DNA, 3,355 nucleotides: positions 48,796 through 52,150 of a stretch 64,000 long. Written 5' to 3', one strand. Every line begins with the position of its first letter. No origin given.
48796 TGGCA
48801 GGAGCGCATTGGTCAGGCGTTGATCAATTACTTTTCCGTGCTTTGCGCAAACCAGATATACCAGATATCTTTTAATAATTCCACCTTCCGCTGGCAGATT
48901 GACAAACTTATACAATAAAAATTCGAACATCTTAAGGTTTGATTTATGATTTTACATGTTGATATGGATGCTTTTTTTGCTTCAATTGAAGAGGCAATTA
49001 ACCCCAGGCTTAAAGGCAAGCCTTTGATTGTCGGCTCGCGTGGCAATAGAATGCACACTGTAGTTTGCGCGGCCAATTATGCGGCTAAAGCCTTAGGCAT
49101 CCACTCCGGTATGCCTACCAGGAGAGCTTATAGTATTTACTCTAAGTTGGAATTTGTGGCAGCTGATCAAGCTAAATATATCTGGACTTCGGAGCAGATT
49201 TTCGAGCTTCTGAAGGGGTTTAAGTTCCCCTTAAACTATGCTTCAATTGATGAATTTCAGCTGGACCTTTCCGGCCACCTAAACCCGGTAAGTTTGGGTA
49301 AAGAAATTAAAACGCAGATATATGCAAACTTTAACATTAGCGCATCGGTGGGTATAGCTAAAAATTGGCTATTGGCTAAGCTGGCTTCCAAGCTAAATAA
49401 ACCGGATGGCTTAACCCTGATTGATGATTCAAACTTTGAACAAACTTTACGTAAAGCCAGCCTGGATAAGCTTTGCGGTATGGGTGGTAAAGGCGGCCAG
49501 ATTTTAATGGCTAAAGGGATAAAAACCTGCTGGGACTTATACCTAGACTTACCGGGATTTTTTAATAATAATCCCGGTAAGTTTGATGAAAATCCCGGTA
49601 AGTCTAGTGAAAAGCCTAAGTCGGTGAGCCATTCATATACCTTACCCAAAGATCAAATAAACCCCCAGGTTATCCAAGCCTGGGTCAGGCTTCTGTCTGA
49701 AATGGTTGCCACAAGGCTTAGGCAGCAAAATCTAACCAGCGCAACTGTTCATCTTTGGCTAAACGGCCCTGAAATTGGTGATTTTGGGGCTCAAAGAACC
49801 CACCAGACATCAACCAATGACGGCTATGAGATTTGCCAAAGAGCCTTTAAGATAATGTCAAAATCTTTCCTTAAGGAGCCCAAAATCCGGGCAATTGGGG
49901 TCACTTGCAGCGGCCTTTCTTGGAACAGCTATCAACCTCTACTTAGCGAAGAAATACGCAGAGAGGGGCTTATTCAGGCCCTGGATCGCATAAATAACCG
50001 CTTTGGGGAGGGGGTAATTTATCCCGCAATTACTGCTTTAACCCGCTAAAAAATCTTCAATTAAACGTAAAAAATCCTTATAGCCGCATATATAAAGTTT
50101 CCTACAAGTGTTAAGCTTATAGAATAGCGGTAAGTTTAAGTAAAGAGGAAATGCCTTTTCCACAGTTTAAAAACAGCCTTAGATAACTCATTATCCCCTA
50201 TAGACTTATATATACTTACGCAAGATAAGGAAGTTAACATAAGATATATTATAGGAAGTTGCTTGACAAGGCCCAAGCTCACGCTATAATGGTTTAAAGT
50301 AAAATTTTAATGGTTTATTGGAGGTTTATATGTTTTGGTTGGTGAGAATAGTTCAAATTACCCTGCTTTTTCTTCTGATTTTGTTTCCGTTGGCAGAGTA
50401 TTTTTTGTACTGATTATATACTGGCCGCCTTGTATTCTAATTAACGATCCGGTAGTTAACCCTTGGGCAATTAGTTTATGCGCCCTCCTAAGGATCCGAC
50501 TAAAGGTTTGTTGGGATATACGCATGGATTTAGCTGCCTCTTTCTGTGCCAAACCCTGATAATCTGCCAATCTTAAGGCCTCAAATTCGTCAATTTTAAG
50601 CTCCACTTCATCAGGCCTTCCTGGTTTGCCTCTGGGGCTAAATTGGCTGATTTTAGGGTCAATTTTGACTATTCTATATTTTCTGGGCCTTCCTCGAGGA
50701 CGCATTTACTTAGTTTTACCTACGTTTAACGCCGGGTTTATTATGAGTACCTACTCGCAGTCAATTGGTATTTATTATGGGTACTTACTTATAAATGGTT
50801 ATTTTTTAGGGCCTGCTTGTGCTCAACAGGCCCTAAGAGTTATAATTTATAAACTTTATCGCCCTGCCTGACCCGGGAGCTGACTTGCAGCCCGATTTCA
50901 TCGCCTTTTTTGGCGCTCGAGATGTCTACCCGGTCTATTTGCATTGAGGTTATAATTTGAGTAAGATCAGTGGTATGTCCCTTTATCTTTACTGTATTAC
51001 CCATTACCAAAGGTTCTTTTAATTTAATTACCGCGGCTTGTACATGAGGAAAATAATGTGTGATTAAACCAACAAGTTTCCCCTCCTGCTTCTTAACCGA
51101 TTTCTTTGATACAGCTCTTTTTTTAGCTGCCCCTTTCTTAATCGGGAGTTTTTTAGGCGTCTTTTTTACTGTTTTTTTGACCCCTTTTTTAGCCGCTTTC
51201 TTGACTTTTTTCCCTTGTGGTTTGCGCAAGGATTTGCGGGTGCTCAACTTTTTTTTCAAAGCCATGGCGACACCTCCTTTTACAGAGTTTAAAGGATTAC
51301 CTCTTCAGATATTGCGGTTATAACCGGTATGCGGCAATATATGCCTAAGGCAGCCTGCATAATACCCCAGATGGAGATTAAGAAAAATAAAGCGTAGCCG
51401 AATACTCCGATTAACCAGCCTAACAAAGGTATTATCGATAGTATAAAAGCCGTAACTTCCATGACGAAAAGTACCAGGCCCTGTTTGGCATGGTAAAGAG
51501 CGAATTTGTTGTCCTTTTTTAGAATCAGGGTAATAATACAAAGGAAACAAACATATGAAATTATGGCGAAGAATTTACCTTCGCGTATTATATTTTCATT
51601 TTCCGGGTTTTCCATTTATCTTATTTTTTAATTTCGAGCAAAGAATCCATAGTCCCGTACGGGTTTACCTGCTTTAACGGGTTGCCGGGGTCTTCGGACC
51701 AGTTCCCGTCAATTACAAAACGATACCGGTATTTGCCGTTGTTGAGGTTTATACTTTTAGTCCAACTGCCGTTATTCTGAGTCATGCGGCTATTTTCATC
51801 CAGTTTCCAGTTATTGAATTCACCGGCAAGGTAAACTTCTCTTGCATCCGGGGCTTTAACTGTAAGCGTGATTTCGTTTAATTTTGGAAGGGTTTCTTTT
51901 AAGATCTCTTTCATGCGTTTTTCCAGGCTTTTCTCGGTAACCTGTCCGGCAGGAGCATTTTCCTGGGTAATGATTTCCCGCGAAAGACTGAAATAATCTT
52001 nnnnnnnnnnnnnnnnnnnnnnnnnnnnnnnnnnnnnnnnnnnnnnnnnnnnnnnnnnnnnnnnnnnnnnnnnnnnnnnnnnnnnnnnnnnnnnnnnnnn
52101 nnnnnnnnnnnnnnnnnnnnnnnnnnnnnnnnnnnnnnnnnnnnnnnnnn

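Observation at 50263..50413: Perfect promoter plus strong SD driving a 27-aa hydrophobic peptide antisense to the DUF134 regulator gene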

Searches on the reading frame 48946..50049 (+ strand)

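Call 8: search_protein_families(library=pfam, proteins=[window:48946-50049:+], max_evalue=0.01)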
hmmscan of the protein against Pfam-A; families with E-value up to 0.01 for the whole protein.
window:48946-50049:+ (367 aa): 3 families
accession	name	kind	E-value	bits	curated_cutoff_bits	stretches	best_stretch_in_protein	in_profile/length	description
PF00817.25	IMS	-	4.2e-39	134.3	23.2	1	5-149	1-148/148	impB/mucB/samB family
PF11799.13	IMS_C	-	3.4e-15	56.9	20.7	1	224-328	1-103/109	impB/mucB/samB family C-terminal domain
PF13438.11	DUF4113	-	0.0069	16.8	24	0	342-362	3-23/51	Domain of unknown function (DUF4113)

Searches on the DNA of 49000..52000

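Call 3: search_rna_families(source=window, start=49000, end=52000, threshold=evalue, max_evalue=10, show_alignments=3)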
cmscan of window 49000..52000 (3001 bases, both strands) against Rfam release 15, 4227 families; matches with E-value up to 10: 8.
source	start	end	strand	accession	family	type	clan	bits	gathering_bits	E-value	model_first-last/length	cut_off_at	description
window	49534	49616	+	RF03955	MIR2934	Gene; miRNA;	-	26.9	100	0.045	1-113/113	no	MIR2934 microRNA precursor family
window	49531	49597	-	RF02097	mir-1662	Gene; miRNA;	-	25.4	85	0.053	1-66/66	no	mir-1662 microRNA precursor family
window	49545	49605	+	RF00745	mir-499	Gene; miRNA;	-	23.3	60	0.11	17-68/80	no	mir-499 microRNA precursor family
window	49544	49606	-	RF00744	mir-361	Gene; miRNA;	-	20.3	70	0.76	1-71/71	no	mir-361 microRNA precursor family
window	49530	49598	-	RF00933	mir-875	Gene; miRNA;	-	18.4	84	1.9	1-73/73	no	mir-875 microRNA precursor family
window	49545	49605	-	RF00745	mir-499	Gene; miRNA;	-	17.7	60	3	17-68/80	no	mir-499 microRNA precursor family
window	50795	50842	+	RF03823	mir-1814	Gene; miRNA;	-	17.4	90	4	1-70/70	no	mir-1814 microRNA precursor family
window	49545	49605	-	RF00645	MIR169_2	Gene; miRNA;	CL00098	15.2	50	3.6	22-95/118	no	MIR169_2 microRNA precursor family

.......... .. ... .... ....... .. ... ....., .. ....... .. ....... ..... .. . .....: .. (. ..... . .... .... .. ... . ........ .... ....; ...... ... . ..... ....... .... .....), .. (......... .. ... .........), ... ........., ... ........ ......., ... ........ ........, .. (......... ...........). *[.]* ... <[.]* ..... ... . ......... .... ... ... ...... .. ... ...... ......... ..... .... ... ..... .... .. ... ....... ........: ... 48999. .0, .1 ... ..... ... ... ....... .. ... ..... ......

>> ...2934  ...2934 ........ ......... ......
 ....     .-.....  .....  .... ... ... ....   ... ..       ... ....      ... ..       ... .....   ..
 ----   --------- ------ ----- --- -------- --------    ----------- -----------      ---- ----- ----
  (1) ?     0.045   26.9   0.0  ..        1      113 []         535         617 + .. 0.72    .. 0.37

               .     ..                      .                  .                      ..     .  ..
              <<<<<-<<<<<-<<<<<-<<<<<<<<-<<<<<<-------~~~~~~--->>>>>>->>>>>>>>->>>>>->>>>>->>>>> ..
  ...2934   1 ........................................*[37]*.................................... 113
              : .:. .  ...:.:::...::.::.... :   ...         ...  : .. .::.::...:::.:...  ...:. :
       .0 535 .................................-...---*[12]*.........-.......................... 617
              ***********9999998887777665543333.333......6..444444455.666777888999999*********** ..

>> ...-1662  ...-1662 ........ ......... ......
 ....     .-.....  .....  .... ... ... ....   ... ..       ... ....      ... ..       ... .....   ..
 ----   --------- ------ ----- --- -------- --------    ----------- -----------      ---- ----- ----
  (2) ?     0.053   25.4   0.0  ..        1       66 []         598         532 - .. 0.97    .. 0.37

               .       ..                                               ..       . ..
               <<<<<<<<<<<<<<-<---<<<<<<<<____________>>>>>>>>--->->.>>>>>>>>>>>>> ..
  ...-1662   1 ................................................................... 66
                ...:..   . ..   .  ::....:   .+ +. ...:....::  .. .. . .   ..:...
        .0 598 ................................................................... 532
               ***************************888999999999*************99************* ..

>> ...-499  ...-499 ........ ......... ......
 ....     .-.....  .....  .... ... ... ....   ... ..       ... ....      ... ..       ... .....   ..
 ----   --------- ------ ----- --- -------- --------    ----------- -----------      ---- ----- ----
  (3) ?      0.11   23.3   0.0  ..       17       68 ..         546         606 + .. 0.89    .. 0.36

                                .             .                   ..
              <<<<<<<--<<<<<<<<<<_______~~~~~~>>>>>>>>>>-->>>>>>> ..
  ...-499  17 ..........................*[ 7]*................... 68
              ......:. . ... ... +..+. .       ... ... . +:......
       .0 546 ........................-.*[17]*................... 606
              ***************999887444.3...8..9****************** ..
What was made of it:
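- On Structured non-coding RNA in the gap: Rfam gave only sub-threshold microRNA noise inside dinB (call 3).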

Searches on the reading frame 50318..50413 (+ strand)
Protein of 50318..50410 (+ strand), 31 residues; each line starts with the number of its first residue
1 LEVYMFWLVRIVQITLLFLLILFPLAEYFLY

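Call 8: search_protein_families(library=pfam, proteins=[window:50330-50413:+], max_evalue=0.01)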
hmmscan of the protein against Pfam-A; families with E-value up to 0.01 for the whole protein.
window:50330-50413:+ (27 aa): 0 families

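Call 43: search_protein_families(library=ncbifam, proteins=[window:50330-50410:+], max_evalue=1)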
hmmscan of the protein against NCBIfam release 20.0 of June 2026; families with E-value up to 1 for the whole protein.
seq(27 aa): 0 families

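Call 46: search_protein_representatives(protein=window:50318-50410:+)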
Query: 31 residues. Proteins with E-value up to 0.001 (for the whole library): 0; up to 1e-10: 0; up to 1e-30: 0. The best 0 are listed.
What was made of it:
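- On Genuine small protein-coding gene: The peptide is absent from predicted proteomes (0 hits among 1.84 billion representatives, call 46).
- Tried and rejected: The exhaustive search with the 31-aa TTG-extended form found nothing among 1.84 billion representatives (call 46).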

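Call 54: search_protein_families(library=phrogs, proteins=[window:50330-50410:+], max_evalue=1)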
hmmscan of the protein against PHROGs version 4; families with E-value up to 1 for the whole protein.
seq(27 aa): 0 families
